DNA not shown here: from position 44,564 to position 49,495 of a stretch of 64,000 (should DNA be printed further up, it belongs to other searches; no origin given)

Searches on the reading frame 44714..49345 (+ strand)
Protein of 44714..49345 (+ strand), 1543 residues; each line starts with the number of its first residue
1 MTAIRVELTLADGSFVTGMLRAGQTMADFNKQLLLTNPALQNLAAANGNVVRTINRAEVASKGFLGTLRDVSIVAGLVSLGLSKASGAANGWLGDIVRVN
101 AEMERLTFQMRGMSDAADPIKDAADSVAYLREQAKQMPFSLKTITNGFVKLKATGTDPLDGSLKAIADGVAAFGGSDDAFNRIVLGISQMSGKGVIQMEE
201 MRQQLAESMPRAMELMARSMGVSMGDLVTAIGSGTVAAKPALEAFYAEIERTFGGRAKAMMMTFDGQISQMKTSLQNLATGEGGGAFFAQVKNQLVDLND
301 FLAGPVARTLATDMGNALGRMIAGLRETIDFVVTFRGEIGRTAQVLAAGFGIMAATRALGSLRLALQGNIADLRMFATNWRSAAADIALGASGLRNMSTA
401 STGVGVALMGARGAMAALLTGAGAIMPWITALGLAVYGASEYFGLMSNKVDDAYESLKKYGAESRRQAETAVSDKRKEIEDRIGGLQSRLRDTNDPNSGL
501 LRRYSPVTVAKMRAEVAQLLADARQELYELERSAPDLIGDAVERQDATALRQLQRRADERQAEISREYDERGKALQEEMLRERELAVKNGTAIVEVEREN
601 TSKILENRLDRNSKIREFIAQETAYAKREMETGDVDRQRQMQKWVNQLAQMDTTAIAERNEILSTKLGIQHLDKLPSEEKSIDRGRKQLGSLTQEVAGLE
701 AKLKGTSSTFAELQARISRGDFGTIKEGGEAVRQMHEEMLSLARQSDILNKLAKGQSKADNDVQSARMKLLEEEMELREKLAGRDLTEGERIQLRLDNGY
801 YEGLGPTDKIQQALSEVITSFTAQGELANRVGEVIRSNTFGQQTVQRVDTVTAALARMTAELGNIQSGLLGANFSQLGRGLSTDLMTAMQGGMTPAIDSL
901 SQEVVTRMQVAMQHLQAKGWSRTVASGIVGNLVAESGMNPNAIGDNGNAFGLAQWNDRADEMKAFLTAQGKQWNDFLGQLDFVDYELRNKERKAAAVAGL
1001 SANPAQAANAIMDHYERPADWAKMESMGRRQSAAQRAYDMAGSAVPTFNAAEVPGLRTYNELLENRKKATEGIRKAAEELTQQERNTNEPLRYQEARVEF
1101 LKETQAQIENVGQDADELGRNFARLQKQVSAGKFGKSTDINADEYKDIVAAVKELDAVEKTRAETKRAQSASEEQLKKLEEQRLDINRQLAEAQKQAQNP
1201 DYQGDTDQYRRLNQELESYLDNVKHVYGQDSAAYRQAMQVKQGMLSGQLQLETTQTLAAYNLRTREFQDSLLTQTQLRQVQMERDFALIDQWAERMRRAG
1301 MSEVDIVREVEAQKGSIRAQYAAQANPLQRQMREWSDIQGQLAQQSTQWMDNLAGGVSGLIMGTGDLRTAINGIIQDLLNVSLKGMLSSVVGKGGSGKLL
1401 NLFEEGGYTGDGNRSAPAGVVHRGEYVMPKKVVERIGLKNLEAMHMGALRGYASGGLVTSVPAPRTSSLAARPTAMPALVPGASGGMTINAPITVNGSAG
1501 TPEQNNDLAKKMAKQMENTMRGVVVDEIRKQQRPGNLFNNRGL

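Call 23: search_protein_families(library=phrogs, proteins=[window:44714-49345:+], max_evalue=0.00001)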
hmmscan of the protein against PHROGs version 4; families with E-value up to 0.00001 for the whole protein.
window:44714-49345:+ (1543 aa): 16 families
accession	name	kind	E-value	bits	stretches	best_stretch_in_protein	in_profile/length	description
phrog_1768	-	lysis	4.4e-221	738.2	1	19-1538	1-1571/1577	endolysin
phrog_1292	-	tail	5.7e-65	220.7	1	53-752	225-889/1523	tail length tape measure protein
phrog_2335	-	tail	3.3e-29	102.5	1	123-781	514-1148/1536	tail length tape measure protein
phrog_24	-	tail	9.9e-29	101.1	1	1021-1540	503-1053/1151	tail length tape measure protein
phrog_9570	-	tail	3.1e-19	70.3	1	838-1070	407-626/689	tail length tape measure protein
phrog_339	-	tail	2.3e-16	60.3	1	829-1540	523-1117/1123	tail length tape measure protein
phrog_18891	-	tail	1.6e-13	50.4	1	129-302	296-477/1191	tail length tape measure protein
phrog_973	-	tail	4.8e-13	48.9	1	84-327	118-372/1465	tail length tape measure protein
phrog_8949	-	unknown function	2.2e-12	48.2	1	913-1017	341-449/557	-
phrog_16017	-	unknown function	7e-12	45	1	96-485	252-612/1234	-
phrog_4346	-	unknown function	2e-09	37.5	1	1403-1465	480-538/600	-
phrog_9807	-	tail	3.3e-09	35.7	1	166-401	404-652/1972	tail length tape measure protein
phrog_5255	-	tail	2.1e-08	34.4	1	113-218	333-443/800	tail length tape measure protein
phrog_11037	-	unknown function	2.2e-08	34.7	1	903-1039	13-156/365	-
phrog_12798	-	tail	3.5e-06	26.5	1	131-287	94-251/1031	tail length tape measure protein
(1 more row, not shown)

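Call 24: search_protein_families(library=pfam, proteins=[window:44714-49345:+], max_evalue=0.001)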
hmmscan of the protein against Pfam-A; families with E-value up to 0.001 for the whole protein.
window:44714-49345:+ (1543 aa): 2 families
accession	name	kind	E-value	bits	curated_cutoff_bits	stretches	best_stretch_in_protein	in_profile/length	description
PF18013.6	Phage_lysozyme2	-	8.4e-28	97.7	28.2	1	908-1040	3-139/140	Phage tail lysozyme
PF20155.4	TMP_3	-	9.3e-28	97.7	41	1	95-279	2-187/192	Tape measure protein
